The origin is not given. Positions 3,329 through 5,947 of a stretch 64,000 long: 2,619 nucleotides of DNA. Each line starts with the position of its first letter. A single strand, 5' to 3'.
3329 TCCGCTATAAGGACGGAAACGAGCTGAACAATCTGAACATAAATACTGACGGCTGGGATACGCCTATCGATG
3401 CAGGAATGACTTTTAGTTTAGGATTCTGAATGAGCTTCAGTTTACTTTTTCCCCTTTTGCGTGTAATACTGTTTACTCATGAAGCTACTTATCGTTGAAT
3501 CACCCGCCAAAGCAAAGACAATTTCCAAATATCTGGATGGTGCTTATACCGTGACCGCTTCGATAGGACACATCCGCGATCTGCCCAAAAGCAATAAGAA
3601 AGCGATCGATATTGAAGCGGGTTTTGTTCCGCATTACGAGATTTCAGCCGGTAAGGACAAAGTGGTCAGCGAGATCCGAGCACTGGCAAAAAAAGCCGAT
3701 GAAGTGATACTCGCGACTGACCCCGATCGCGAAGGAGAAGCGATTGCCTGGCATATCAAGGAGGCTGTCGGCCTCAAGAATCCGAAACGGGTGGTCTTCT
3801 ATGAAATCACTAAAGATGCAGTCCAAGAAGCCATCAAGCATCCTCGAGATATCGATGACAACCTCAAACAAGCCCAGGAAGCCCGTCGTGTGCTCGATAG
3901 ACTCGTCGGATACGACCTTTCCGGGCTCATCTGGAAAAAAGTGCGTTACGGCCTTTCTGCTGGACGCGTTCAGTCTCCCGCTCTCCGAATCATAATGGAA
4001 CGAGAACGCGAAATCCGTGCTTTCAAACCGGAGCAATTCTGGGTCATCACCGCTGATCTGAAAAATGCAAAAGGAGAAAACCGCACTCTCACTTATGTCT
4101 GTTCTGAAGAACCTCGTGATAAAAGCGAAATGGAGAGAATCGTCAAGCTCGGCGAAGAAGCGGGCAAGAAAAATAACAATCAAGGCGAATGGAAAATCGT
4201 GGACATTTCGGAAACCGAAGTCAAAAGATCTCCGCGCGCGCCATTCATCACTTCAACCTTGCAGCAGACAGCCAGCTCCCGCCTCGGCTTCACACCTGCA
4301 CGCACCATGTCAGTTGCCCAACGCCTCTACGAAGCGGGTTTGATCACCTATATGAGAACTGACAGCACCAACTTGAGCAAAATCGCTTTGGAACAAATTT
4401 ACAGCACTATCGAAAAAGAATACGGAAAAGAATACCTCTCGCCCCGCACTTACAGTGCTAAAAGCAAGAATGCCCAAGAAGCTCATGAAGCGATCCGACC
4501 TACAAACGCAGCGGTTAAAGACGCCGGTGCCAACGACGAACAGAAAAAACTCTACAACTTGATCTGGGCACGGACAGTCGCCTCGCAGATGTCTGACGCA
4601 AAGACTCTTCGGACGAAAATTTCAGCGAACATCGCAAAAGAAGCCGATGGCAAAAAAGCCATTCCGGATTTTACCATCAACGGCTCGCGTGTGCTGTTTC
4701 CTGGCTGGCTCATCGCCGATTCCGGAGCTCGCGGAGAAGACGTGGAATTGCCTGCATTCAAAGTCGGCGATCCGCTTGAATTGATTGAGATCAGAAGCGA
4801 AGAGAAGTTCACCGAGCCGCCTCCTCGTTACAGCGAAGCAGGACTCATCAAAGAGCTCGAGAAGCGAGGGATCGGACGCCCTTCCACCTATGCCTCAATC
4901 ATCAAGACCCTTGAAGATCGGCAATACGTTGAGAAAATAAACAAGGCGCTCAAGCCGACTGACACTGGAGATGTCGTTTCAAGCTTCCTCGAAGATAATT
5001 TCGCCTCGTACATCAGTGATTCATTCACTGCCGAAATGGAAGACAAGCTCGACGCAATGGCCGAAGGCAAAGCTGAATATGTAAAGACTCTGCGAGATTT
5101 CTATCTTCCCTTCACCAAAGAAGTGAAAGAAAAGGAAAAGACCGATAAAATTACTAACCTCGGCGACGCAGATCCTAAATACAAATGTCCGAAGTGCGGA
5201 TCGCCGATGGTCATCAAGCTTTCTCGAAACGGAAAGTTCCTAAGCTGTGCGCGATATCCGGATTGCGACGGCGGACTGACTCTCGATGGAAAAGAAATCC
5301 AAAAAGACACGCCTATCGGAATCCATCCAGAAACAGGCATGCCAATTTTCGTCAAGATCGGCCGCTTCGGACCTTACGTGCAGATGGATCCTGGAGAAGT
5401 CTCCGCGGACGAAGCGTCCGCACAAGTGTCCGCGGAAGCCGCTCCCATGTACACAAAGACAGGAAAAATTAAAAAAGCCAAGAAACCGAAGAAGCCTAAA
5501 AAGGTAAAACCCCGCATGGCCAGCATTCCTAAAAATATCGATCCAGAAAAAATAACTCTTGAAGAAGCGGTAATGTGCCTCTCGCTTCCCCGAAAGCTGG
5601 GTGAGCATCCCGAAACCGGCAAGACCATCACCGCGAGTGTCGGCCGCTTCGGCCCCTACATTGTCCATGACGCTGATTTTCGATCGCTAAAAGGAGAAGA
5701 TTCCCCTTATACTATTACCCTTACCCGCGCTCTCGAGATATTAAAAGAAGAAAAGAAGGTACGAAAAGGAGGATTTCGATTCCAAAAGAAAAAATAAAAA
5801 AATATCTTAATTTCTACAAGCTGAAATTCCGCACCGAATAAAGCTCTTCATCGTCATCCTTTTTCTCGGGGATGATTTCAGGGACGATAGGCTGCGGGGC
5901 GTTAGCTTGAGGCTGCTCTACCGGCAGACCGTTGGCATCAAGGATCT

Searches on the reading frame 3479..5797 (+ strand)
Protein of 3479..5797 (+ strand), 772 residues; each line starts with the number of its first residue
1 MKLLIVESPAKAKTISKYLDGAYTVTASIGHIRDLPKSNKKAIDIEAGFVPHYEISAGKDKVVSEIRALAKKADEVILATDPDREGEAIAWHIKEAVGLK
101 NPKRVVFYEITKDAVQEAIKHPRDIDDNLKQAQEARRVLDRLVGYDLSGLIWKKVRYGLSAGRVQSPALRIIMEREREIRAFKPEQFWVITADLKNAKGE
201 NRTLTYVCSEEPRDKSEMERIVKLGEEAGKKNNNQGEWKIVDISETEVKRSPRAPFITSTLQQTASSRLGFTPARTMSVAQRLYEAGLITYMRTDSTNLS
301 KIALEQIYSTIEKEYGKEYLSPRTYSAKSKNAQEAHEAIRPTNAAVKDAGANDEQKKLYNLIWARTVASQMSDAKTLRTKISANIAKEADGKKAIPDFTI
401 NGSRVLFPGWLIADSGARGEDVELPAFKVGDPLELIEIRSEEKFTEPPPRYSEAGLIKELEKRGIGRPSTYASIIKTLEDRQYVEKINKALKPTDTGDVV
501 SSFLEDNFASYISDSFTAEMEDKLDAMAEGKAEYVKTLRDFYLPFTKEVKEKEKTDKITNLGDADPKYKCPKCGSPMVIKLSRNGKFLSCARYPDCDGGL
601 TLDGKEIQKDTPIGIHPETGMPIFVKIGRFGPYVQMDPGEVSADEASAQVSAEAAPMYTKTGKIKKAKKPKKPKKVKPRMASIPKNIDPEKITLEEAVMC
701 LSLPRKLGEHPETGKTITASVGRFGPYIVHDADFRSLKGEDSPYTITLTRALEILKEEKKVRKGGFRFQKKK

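Call 60: search_protein_families(library=pfam, proteins=[window:3479-5797:+], max_evalue=0.0001)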
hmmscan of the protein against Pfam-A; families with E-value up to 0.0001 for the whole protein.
window:3479-5797:+ (772 aa): 5 families
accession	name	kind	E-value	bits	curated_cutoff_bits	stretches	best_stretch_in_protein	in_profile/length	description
PF01131.25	Topoisom_bac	-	2.2e-122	409.5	35.1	1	125-536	2-408/411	DNA topoisomerase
PF13368.11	Toprim_C_rpt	-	9.7e-33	112.3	22.3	2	710-763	1-54/57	Topoisomerase C-terminal repeat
PF01751.28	Toprim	-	1.2e-24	86.7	23.1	1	3-110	2-96/96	Toprim domain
PF01396.24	Zn_ribbon_Top1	-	6.9e-13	48.6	32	1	569-597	3-31/39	Topoisomerase DNA binding C4 zinc finger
PF13662.12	Toprim_4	-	6.4e-05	23.5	25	0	48-100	47-76/85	Toprim domain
